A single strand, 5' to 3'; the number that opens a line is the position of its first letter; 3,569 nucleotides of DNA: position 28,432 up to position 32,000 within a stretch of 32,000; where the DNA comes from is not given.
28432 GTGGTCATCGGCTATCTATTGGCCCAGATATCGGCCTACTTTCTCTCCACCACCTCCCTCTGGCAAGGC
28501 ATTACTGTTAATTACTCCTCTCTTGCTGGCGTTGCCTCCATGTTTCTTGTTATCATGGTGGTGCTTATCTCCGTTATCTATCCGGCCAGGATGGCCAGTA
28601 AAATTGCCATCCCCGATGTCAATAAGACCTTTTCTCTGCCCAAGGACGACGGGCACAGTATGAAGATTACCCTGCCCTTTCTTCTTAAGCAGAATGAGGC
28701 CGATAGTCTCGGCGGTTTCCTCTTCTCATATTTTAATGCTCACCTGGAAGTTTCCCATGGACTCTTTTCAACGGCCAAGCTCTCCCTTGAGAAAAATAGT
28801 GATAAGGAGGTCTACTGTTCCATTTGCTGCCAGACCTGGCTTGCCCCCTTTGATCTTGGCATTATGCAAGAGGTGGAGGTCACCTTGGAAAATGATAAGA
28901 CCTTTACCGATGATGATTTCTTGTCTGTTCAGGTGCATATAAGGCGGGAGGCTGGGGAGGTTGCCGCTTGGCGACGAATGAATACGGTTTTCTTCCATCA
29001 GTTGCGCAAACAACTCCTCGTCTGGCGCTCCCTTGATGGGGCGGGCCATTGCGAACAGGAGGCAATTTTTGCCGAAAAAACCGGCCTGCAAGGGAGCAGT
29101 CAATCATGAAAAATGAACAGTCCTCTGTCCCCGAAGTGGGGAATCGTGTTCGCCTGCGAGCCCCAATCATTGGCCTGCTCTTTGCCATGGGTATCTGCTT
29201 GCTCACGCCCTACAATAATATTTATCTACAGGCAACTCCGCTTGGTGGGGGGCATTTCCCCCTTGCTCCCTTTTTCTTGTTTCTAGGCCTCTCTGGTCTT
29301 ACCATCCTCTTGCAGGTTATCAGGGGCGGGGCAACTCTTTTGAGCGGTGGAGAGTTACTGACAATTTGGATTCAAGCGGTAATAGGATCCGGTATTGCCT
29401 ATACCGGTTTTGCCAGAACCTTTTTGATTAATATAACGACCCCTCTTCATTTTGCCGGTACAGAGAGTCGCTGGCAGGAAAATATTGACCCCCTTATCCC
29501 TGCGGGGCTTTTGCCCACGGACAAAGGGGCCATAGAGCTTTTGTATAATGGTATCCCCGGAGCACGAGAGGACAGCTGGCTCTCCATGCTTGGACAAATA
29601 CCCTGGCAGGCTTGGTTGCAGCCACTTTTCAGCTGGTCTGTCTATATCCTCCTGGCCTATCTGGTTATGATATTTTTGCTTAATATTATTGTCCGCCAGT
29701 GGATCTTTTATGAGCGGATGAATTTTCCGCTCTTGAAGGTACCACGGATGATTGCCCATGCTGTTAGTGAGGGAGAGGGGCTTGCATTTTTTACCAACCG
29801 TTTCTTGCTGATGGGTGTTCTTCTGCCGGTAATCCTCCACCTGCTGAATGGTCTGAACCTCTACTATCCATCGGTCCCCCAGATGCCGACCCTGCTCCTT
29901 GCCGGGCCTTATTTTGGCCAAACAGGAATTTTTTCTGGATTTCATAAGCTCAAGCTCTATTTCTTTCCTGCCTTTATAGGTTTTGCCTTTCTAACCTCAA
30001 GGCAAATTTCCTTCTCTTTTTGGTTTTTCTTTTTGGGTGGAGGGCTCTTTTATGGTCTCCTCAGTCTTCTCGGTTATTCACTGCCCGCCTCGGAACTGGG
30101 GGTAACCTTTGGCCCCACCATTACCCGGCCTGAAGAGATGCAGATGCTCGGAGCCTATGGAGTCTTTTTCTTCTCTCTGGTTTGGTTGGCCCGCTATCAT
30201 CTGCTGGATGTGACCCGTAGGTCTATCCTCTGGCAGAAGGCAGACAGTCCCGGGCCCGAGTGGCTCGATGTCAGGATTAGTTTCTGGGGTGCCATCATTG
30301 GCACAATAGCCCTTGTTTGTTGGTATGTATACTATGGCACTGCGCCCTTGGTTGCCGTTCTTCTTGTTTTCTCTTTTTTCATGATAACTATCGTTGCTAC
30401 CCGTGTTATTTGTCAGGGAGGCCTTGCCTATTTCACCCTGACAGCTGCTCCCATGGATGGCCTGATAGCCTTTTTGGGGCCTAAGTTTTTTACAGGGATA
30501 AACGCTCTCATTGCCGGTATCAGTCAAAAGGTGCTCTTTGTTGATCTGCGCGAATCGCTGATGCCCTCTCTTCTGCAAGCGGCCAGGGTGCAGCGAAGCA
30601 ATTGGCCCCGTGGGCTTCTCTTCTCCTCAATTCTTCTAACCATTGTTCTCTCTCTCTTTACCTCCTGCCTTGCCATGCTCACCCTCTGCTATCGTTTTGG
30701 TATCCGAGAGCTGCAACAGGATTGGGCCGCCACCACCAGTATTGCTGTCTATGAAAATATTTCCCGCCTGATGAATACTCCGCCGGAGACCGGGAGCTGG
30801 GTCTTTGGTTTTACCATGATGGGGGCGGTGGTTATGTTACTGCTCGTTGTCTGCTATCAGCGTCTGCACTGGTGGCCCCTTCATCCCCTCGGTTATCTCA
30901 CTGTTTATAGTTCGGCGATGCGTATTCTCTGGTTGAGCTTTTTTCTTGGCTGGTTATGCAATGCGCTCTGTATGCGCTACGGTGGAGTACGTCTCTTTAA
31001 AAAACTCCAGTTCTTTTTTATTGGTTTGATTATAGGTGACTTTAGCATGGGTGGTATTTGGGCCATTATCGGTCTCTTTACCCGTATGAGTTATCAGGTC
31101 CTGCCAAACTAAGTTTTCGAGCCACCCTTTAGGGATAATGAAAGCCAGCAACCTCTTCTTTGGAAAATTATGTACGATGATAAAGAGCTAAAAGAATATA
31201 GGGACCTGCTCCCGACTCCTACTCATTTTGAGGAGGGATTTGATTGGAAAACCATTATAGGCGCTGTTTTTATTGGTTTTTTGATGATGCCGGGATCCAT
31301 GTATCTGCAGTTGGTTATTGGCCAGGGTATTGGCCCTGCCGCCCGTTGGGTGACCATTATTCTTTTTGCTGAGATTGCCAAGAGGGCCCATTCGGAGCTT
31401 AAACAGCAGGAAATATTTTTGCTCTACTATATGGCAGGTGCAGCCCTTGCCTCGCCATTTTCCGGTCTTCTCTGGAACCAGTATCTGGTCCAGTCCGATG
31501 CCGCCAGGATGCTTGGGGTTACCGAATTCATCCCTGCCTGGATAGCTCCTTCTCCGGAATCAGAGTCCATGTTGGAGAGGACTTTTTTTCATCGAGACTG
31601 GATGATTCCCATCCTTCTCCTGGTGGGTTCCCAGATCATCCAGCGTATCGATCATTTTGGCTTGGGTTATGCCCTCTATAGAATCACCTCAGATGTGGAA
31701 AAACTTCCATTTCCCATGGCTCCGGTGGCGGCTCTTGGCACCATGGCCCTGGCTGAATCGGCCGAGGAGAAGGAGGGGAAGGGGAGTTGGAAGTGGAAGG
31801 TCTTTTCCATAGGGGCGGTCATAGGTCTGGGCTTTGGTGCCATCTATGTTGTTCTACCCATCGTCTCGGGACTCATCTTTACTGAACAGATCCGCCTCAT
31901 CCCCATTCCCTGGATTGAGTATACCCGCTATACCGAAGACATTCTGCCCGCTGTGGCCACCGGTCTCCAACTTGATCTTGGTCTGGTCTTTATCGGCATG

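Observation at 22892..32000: FtsX/MacB-type ABC module with an effector-like ectodomain fused to one permease half, plus two orphan giant membrane proteins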

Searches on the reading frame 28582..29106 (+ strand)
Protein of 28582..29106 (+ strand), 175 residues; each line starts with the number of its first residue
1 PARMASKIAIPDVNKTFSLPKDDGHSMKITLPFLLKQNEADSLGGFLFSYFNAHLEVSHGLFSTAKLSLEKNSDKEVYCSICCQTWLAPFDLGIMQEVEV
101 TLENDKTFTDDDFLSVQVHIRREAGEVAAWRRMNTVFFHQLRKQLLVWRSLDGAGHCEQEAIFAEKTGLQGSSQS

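Call 10: search_protein_families(library=pfam, proteins=[window:28612-29106:+], max_evalue=1)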
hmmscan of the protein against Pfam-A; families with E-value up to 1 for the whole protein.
window:28612-29106:+ (165 aa): 0 families

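Call 80: search_protein_families(library=padloc, proteins=[window:28582-29106:+], max_evalue=10)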
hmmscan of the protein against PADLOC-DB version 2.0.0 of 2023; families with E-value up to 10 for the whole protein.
seq(175 aa): 0 families

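Call 93: search_solved_structures(query=A9, max_evalue=10)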
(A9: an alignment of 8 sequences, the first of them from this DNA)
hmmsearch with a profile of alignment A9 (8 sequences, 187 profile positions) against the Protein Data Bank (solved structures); distinct sequences matched with E-value up to 10: 0.

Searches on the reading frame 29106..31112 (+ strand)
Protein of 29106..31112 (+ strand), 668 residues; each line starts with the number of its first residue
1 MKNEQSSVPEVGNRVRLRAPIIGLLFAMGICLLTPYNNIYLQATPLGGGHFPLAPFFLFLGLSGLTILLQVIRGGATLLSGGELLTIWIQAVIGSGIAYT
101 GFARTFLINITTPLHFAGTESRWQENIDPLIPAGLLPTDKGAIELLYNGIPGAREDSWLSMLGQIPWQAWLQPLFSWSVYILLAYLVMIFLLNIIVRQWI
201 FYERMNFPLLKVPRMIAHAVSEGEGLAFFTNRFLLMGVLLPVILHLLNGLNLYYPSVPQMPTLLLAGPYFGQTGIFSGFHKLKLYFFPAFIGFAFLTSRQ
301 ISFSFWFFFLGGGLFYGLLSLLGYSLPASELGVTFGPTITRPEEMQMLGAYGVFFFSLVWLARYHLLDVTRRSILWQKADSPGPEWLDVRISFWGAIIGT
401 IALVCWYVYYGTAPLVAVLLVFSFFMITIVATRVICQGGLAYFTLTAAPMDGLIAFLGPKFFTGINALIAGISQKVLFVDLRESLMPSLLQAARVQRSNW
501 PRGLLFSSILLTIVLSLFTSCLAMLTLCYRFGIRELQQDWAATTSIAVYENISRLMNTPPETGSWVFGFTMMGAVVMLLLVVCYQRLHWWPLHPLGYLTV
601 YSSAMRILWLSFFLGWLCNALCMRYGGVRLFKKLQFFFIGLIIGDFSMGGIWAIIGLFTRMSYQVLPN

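Call 3: search_protein_families(library=pfam, proteins=[window:29106-31112:+], max_evalue=0.1)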
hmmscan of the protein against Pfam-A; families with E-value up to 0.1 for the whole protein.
window:29106-31112:+ (668 aa): 2 families
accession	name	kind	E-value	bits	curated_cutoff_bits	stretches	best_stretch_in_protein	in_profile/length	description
PF20581.3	DUF6785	-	4.7e-159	530.5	25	1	16-532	1-498/498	Family of unknown function (DUF6785)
PF20580.3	DUF6784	-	3.6e-36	123.8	26.4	1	568-666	2-100/101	Domain of unknown function (DUF6784)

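Call 8: search_protein_families(library=ncbifam, proteins=[window:29106-31112:+], max_evalue=0.1)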
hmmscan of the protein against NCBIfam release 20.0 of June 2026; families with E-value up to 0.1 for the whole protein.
window:29106-31112:+ (668 aa): 0 families

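Call 28: search_solved_structures(query=A3, max_evalue=10)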
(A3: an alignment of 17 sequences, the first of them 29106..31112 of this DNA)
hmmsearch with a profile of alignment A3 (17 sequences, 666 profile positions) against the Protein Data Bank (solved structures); distinct sequences matched with E-value up to 10: 1.
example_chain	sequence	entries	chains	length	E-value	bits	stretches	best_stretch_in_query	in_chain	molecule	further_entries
1f7c_A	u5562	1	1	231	1.5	10.4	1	325-356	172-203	RHOGAP PROTEIN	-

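Call 44: find_homologous_proteins(query=window:29106-31112:+, max_evalue=0.001)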
Query window:29106-31112:+ (668 aa): 1348 proteins with E <= 0.001 among 8000 candidates; the best 120 are listed.
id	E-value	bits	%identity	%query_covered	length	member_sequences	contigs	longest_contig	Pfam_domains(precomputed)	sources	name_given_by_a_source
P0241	0.0e+0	1501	100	100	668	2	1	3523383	PF20580.4,PF20581.4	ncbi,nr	ncbi:DUF6785 family protein [Desulfotalea psychrophila]|nr:DUF6785 family protein [Desulfotalea psyc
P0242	0.0e+0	1067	70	98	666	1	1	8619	PF20580.4,PF20581.4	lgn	-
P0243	0.0e+0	1053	69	99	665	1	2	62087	PF20580.4,PF20581.4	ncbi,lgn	-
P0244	0.0e+0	1050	67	100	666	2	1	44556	PF20580.4,PF20581.4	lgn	-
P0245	0.0e+0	1038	69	99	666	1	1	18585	PF20580.4,PF20581.4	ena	-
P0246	5.3e-296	1002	67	99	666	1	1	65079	PF20580.4,PF20581.4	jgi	-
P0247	6.8e-296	1002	66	100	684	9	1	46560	PF20580.4,PF20581.4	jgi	jgi:hypothetical protein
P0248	3.3e-295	999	67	98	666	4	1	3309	PF20580.4,PF20581.4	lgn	-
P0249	5.1e-295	999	67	99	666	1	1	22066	PF20580.4,PF20581.4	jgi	jgi:hypothetical protein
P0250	5.3e-295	999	65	100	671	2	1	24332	PF20580.4,PF20581.4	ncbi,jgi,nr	ncbi:MAG: hypothetical protein JRJ68_01445 [Deltaproteobacteria bacterium]|nr:hypothetical protein [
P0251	6.8e-295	998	66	96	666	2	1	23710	PF20580.4,PF20581.4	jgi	-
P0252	2.0e-294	997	65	100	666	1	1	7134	PF20580.4,PF20581.4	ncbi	-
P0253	2.1e-294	997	66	100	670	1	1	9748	PF20580.4,PF20581.4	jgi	-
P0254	2.1e-294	997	67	100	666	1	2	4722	PF20580.4,PF20581.4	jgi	jgi:hypothetical protein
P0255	3.1e-294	996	67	99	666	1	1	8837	PF20580.4,PF20581.4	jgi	jgi:hypothetical protein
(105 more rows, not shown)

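Call 55: predict_structure(alignment_id=A6)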
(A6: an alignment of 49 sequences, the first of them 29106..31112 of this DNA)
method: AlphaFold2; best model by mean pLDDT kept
length: 668 residues; sequences in the alignment: 49
mean_pLDDT: 65.4   pTM: 0.70
mean pLDDT of the five models: 65.4, 62.8, 62.7, 61.1, 59.4
residues with pLDDT >= 90: 15; 70-90: 266; 50-70: 261; < 50: 126
segments of 3 or more residues with pLDDT < 50: 1-12, 41-50, 127-129, 294-296, 328-346, 438-473, 478-480, 541-545, 589-600, 660-668
pLDDT, mean of each block of 10 residues (from residue 1): 34 69 89 68 41 72 86 77 83 72 66 58 51 71 86 82 88 84 83 78 64 79 81 71 66 68 55 71 53 51 62 70 58 34 47 69 82 72 68 90 88 76 76 58 40 40 45 49 55 53 75 85 86 67 49 57 72 73 56 46 53 55 56 64 61 55 38
secondary structure, 60 per line:
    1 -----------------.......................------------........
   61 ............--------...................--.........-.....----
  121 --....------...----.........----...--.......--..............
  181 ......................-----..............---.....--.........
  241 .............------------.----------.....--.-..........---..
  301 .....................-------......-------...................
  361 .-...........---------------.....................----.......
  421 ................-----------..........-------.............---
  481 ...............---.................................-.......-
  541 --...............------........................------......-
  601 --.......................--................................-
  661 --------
elements in order (helices of 4 or more, strands of 3 or more residues): H18-40 H53-72 H81-99 H102-110 H112-116 H123-126 H140-148 H158-164 H167-202 H208-221 H225-229 H232-253 H277-281 H286-295 H299-321 H329-334 H342-361 H363-373 H389-409 H414-436 H448-457 H465-477 H481-495 H499-531 H533-539 H543-557 H564-587 H594-599 H603-625 H628-659

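Call 59: fold_search(model_id=the predicted structure, library=pdb)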
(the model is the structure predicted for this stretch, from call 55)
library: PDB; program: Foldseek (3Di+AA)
matches with E <= 10: 36; with E <= 0.001: 1
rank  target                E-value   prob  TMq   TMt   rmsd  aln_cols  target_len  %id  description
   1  7wst_A                8.5e-04  1.00  0.39  0.42  17.0       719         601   14  Cryo-EM structure of the barley Yellow stripe 1 transporter in complex with Fe(III)-DMA (released 2022-11-30)
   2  7wsr_A                2.8e-03  1.00  0.42  0.46  15.6       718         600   13  Cryo-EM structure of the barley Yellow stripe 1 transporter (released 2022-11-30)
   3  8b37_A                4.5e-01  0.08  0.13  0.13  26.9       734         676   12  Crystal structure of Pyrobaculum aerophilum potassium-independent proton pumping membrane integral pyrophosphatase in  (released 2024-01-17)
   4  8b37_B                5.3e-01  0.10  0.15  0.15  24.9       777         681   12  Crystal structure of Pyrobaculum aerophilum potassium-independent proton pumping membrane integral pyrophosphatase in  (released 2024-01-17)
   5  9pym_A                6.4e-01  0.07  0.11  0.12  25.7       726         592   11  Cryo-EM structure of the isethionate TRAP transporter IseQM from Oleidesulfovibrio alaskensis with bound isethionate (released 2025-11-12)
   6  8thi_A                1.1e+00  0.06  0.12  0.13  25.9       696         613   11  Cryo-EM structure of the Tripartite ATP-independent Periplasmic (TRAP) transporter SiaQM from Haemophilus influenzae ( (released 2023-11-22)
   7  8thj_A                1.2e+00  0.08  0.15  0.15  25.3       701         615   11  Cryo-EM structure of the Tripartite ATP-independent Periplasmic (TRAP) transporter SiaQM from Haemophilus influenzae ( (released 2023-11-22)
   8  9g9o_A                1.5e+00  0.04  0.08  0.10  23.6       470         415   12  Lipid III flippase WzxE with NB10 and NB7 nanobodies in outward-facing conformation - crystal 2 (released 2025-01-22)
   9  8b21_B                1.7e+00  0.06  0.16  0.15  23.8       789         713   12  Time-resolved structure of K+-dependent Na+-PPase from Thermotoga maritima 0-60-seconds post reaction initiation with  (released 2024-01-17)
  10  3ob6_A                2.9e+00  0.06  0.13  0.17  19.0       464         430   13  Structure of AdiC(N101A) in the open-to-out Arg+ bound conformation (released 2011-03-16)
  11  4av3_B                3.0e+00  0.04  0.15  0.14  27.0       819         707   11  Crystal structure of Thermotoga Maritima sodium pumping membrane integral pyrophosphatase with metal ions in active si (released 2012-08-08)
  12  8zxk_A                3.0e+00  0.03  0.11  0.13  25.5       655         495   12  Cryo-EM structure of trimethylamine transporter TmaT binding with TMA (released 2024-11-06)
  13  8b24_A                3.0e+00  0.03  0.12  0.12  28.9       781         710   12  Time-resolved structure of K+-dependent Na+-PPase from Thermotoga maritima 3600-seconds post reaction initiation with  (released 2024-01-17)
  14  9g8j_C                3.1e+00  0.04  0.14  0.14  25.9       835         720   11  Structure of K+-dependent Na+-PPase from Thermotoga maritima in complex with zoledronate (released 2025-06-04)
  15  8b24_B                3.2e+00  0.04  0.15  0.14  28.4       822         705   11  Time-resolved structure of K+-dependent Na+-PPase from Thermotoga maritima 3600-seconds post reaction initiation with  (released 2024-01-17)
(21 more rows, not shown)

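Call 72: search_protein_families(library=padloc, proteins=[window:29106-31112:+], max_evalue=0.001)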
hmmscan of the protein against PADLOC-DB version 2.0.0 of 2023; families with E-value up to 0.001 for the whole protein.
window:29106-31112:+ (668 aa): 0 families

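Call 89: find_encoding_contigs(protein=P0241, flank=10000, max_places=1)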
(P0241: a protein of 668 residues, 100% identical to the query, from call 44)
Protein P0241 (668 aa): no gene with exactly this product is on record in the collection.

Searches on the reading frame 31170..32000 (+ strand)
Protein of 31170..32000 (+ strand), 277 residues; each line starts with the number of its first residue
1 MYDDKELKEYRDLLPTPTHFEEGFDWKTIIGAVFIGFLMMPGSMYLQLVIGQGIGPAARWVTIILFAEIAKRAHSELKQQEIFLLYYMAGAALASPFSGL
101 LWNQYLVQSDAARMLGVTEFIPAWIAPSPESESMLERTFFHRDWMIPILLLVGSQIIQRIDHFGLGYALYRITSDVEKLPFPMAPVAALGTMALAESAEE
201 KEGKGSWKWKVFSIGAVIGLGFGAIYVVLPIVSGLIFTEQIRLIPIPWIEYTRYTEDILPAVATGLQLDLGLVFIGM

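Call 8: search_protein_families(library=ncbifam, proteins=[window:31170-32000:+], max_evalue=0.1)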
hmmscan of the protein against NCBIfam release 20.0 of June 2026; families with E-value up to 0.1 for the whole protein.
window:31170-32000:+ (277 aa): 0 families

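Call 10: search_protein_families(library=pfam, proteins=[window:31170-32000:+], max_evalue=1)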
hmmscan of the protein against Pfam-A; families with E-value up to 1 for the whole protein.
window:31170-32000:+ (277 aa): 1 family
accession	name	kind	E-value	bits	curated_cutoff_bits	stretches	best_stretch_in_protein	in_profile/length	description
PF20705.2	DUF6821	-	0.12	12.7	27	1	199-231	81-113/174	Family of unknown function (DUF6821)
